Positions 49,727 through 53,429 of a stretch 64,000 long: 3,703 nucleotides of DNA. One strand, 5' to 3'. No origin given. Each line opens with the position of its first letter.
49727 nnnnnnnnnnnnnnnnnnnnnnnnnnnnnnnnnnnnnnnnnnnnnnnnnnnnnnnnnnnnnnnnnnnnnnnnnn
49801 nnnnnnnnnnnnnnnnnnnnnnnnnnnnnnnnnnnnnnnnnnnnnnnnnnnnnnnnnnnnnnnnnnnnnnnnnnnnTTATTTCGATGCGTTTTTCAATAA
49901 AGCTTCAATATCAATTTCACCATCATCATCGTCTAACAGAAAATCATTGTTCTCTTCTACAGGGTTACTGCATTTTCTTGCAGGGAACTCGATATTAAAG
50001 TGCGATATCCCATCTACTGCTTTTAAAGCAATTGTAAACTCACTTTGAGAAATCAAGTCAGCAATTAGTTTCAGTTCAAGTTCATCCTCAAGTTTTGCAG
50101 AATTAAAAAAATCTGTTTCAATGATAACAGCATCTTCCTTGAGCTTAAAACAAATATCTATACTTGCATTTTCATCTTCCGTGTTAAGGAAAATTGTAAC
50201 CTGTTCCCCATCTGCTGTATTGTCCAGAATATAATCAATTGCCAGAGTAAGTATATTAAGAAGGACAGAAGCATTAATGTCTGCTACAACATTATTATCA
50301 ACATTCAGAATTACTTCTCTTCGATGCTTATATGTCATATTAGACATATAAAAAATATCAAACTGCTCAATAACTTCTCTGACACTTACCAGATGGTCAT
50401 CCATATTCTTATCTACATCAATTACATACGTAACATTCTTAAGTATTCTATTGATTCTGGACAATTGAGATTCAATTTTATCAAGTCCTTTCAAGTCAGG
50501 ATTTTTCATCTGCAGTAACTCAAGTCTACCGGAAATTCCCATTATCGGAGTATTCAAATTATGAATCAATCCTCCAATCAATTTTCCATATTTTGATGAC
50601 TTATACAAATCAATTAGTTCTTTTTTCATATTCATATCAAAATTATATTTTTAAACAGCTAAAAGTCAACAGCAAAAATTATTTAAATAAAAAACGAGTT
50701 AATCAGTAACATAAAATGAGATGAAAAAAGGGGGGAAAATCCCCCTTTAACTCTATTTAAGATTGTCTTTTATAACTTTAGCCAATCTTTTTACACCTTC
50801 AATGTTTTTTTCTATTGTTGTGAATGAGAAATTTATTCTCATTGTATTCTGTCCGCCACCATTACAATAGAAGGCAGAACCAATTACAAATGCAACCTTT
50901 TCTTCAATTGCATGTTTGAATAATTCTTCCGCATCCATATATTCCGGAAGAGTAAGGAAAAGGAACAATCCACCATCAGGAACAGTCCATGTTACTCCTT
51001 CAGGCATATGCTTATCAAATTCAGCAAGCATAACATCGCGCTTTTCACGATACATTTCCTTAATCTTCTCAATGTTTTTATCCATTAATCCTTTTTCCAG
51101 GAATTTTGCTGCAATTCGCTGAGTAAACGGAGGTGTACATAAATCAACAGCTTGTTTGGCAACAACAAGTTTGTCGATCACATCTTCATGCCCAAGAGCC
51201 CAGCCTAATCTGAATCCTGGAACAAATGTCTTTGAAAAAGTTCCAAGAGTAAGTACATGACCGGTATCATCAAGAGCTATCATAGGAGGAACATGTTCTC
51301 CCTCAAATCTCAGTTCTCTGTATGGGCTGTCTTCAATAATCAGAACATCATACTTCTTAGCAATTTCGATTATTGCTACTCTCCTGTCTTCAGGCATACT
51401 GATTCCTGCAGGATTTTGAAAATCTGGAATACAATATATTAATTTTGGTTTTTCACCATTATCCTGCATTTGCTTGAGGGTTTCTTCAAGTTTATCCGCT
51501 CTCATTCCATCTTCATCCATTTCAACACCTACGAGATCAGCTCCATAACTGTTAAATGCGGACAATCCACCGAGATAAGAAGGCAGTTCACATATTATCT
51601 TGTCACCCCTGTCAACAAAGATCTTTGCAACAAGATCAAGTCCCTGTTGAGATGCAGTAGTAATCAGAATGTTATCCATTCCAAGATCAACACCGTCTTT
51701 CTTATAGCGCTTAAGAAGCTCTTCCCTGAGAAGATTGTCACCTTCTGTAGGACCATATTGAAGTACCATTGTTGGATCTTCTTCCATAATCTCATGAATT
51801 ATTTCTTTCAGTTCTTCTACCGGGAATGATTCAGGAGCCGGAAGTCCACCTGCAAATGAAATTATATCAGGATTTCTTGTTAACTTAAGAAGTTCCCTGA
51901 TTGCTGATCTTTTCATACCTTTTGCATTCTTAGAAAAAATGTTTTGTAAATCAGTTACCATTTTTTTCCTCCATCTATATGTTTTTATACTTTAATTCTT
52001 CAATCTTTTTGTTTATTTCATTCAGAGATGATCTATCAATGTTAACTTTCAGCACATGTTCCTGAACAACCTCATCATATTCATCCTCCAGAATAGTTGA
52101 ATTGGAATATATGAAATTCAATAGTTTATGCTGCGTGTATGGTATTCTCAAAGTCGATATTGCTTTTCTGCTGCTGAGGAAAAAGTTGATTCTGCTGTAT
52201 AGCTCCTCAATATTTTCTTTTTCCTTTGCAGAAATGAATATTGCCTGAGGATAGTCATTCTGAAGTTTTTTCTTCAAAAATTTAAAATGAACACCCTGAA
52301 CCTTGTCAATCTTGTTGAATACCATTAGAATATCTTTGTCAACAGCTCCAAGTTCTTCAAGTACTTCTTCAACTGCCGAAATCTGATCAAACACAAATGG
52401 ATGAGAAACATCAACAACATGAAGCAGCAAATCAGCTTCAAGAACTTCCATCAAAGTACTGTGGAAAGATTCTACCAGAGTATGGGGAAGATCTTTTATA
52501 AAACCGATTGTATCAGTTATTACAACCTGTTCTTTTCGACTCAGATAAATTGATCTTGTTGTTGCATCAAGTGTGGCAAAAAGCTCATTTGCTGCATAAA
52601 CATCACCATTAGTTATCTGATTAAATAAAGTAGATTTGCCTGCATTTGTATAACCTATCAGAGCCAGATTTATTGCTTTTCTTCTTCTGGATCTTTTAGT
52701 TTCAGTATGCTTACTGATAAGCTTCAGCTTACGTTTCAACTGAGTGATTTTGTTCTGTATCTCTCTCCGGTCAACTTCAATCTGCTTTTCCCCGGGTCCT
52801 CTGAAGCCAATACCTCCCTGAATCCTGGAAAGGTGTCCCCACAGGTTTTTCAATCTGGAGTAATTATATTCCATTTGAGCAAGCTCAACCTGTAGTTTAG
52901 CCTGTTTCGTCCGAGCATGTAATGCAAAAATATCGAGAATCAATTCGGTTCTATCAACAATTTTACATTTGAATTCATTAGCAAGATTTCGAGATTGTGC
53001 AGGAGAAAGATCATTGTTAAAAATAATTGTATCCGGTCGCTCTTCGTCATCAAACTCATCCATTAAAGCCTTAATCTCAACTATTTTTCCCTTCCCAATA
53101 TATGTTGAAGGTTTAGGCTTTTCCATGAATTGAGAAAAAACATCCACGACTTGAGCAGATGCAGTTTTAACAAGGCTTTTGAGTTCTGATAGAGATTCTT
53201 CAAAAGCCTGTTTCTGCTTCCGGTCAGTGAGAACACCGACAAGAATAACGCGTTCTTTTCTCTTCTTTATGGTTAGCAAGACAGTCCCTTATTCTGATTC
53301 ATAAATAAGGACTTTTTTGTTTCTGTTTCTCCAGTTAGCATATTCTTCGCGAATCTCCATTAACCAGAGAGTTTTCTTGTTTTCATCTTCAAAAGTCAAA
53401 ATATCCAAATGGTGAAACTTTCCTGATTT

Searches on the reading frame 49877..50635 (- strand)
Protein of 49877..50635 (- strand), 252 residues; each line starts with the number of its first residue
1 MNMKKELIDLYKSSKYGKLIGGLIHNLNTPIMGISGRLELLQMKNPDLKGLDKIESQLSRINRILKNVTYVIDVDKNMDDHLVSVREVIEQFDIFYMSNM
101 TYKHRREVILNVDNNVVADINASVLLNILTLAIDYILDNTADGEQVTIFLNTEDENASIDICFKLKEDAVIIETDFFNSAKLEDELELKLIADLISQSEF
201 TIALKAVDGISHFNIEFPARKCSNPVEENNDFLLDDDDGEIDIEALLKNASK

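Call 23: search_protein_families(library=pfam, proteins=[window:49877-50635:-], max_evalue=0.00001)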
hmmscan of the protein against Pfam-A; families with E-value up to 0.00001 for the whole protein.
window:49877-50635:- (252 aa): 1 family
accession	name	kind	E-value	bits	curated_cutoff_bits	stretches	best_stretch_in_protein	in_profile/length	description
PF00512.31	HisKA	-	4.9e-07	30.1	26.9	1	18-68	4-57/66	His Kinase A (phospho-acceptor) domain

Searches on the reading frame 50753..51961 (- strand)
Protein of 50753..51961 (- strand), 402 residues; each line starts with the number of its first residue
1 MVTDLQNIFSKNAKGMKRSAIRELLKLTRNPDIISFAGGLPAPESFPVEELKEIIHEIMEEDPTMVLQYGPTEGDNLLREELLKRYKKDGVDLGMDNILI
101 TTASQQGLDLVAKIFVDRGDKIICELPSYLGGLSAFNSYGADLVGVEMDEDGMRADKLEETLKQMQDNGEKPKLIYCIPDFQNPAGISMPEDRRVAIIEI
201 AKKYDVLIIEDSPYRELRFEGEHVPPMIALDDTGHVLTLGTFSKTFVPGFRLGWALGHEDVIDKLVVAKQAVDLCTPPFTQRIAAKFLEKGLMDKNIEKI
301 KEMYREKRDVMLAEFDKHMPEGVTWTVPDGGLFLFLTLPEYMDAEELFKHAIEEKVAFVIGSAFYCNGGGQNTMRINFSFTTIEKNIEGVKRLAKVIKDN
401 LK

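Call 23: search_protein_families(library=pfam, proteins=[window:50753-51961:-], max_evalue=0.00001)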
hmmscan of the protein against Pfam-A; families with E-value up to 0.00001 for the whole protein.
window:50753-51961:- (402 aa): 2 families
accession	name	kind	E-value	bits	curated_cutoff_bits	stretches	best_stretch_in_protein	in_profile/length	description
PF00155.27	Aminotran_1_2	-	7.4e-41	141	19.7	1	50-392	18-360/361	Aminotransferase class I and II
PF12897.13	Asp_aminotransf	-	1.8e-10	40.7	27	1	92-385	96-397/421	Aspartate amino-transferase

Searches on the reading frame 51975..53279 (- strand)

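Call 23: search_protein_families(library=pfam, proteins=[window:51975-53279:-], max_evalue=0.00001)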
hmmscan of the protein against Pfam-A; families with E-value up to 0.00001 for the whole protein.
window:51975-53279:- (434 aa): 6 families
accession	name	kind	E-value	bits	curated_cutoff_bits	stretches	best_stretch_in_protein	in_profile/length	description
PF13167.11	GTP-bdg_N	-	3.7e-31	108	25.4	1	27-119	1-89/89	GTP-binding GTPase N-terminal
PF16360.10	GTP-bdg_M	-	1.1e-30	106.4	29.5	1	121-199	1-79/79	GTP-binding GTPase Middle Region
PF01926.29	MMR_HSR1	-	1.6e-20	73.8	21.9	1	205-323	2-113/113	50S ribosome-binding GTPase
PF02421.24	FeoB_N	-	6.5e-11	42.4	27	1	204-363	2-155/156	Ferrous iron transport protein B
PF03193.22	RsgA_GTPase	-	1.1e-07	32.3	30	0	172-260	73-168/174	RsgA GTPase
PF00009.33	GTP_EFTU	-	2.8e-06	27.5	26.5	0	282-365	93-183/188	Elongation factor Tu GTP binding domain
